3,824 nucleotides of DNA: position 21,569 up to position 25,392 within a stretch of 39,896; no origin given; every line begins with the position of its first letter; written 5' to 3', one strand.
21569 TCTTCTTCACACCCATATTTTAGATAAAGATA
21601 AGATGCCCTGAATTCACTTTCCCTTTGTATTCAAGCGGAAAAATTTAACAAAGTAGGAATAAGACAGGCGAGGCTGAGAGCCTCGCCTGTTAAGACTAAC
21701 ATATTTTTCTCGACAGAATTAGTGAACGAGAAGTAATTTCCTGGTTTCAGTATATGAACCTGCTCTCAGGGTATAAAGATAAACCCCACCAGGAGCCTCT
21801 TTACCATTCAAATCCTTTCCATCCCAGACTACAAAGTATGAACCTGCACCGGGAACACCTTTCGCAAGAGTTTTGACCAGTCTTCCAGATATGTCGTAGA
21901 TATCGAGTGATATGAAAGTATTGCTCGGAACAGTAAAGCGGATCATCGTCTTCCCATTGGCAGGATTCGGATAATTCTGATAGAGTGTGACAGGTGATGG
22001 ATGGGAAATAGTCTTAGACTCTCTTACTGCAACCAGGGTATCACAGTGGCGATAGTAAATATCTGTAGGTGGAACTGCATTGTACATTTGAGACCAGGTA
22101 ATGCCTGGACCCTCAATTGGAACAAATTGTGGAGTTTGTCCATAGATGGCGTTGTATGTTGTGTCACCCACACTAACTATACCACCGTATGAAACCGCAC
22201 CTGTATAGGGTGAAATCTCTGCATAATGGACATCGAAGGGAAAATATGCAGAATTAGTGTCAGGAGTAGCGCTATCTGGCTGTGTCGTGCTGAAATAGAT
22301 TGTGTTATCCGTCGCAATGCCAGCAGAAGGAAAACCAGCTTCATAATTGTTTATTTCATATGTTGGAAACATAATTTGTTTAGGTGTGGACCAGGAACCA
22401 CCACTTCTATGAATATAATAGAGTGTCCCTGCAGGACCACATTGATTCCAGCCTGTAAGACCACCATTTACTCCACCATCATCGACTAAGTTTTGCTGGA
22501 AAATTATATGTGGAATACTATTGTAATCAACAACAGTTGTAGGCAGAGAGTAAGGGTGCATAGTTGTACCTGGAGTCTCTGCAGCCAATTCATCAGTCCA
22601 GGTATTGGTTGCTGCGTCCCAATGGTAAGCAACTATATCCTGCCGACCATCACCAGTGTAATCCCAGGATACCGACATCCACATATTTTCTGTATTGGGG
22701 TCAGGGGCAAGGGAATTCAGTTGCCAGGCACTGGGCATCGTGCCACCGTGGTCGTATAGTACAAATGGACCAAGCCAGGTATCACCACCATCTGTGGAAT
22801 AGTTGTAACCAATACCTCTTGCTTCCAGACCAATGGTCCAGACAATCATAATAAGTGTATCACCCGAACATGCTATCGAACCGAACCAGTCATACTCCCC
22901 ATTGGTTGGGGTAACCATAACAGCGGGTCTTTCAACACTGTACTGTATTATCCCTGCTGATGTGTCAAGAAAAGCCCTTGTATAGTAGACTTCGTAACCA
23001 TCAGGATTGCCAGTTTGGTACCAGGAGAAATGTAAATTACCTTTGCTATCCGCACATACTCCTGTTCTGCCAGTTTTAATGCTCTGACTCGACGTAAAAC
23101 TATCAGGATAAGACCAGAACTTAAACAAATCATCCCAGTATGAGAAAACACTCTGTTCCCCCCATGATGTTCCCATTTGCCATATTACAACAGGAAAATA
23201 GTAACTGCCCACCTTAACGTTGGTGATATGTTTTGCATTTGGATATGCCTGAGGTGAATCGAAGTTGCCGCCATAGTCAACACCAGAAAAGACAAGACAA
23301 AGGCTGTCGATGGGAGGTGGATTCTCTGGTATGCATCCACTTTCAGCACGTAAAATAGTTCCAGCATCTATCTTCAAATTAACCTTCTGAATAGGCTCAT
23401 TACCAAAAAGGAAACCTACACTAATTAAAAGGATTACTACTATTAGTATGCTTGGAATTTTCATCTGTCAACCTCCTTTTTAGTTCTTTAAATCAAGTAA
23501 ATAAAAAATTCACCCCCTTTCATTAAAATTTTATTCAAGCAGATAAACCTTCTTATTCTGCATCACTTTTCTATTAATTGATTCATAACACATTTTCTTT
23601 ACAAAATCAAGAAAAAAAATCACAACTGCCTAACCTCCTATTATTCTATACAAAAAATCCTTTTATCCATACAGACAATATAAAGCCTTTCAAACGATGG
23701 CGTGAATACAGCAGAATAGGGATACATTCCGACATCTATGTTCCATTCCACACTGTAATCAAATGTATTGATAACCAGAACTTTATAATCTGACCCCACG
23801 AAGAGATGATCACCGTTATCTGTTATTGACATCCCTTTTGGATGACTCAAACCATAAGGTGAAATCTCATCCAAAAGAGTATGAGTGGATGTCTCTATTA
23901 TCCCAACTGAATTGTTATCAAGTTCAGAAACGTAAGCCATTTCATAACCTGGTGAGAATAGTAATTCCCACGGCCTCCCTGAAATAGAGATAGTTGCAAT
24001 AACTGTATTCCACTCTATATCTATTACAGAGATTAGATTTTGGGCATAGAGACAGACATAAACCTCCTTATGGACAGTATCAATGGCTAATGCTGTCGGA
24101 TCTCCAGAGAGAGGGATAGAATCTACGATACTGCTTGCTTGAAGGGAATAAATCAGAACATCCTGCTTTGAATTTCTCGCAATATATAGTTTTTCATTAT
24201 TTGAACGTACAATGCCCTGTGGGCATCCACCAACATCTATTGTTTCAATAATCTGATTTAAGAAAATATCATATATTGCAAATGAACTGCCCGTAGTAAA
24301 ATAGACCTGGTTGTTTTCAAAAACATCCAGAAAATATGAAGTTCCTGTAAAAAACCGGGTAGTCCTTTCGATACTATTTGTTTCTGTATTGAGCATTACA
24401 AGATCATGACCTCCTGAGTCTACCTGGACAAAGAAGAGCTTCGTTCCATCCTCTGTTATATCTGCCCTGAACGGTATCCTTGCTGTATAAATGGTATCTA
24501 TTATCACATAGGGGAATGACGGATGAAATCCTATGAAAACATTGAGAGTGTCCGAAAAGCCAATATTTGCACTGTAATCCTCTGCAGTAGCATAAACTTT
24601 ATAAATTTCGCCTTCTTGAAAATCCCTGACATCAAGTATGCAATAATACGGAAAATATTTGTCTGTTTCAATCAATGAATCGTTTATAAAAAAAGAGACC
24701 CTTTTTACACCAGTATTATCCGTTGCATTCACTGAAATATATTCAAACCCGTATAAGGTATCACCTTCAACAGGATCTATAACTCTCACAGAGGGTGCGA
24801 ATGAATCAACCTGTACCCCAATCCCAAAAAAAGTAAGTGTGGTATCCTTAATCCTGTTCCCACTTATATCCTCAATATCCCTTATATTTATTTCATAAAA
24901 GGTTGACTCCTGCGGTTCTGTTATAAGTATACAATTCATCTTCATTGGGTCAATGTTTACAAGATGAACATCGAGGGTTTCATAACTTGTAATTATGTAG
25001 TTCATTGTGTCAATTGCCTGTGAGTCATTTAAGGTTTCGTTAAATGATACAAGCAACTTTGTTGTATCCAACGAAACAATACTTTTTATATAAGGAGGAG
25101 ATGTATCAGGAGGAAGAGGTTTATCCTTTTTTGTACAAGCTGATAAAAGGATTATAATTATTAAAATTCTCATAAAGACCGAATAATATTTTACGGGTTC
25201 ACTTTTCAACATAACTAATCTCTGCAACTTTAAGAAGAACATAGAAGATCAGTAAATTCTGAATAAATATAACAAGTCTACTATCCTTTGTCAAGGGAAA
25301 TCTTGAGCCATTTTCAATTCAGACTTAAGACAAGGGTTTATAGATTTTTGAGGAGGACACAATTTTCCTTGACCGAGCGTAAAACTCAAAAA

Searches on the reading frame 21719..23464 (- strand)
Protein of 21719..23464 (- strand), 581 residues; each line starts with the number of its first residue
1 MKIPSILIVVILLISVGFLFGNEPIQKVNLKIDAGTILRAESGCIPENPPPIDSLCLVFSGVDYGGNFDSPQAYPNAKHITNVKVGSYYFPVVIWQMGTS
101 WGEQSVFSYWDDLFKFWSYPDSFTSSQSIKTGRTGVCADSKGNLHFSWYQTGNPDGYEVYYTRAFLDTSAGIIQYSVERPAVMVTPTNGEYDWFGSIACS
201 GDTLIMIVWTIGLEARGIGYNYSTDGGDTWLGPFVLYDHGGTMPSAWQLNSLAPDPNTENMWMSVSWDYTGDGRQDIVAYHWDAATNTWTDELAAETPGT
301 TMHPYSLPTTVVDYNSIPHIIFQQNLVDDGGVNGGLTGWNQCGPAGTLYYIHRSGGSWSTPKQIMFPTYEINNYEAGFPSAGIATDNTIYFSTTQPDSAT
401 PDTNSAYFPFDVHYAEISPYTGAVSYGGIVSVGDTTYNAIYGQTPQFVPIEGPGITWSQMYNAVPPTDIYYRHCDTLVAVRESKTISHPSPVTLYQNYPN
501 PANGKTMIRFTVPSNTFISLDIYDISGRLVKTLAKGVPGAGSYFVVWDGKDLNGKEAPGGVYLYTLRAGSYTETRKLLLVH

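Call 7: search_protein_families(library=pfam, proteins=[window:21719-23464:-], max_evalue=0.001)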
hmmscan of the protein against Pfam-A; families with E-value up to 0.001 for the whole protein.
window:21719-23464:- (581 aa): 2 families
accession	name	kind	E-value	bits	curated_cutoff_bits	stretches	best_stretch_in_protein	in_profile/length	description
PF13860.13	FlgD_ig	-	9e-10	38.8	27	1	518-568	25-75/79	FlgD Ig-like domain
PF18962.6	Por_Secre_tail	-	1.2e-06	29.2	27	1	498-577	2-73/75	Secretion system C-terminal sorting domain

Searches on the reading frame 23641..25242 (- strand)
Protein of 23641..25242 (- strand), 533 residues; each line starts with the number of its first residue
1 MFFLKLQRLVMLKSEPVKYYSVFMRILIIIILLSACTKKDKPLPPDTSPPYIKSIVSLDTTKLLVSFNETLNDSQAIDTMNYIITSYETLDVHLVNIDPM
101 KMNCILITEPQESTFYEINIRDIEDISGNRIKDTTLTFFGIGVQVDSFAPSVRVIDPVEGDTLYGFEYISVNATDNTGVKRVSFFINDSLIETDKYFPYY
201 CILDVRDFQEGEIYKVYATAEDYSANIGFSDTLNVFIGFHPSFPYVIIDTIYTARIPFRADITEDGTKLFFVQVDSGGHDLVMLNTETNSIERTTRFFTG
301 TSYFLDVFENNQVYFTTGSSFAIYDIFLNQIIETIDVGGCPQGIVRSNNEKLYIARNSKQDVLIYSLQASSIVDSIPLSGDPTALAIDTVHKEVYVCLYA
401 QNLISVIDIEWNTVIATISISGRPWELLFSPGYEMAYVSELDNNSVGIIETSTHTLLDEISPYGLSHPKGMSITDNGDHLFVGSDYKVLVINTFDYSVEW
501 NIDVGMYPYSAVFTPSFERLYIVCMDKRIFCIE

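Call 7: search_protein_families(library=pfam, proteins=[window:23641-25242:-], max_evalue=0.001)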
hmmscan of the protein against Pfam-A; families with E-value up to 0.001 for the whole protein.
window:23641-25242:- (533 aa): 1 family
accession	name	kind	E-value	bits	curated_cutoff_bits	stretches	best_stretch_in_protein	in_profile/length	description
PF17957.7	Big_7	-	4.8e-10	40.4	24.1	1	150-211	1-64/70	Bacterial Ig domain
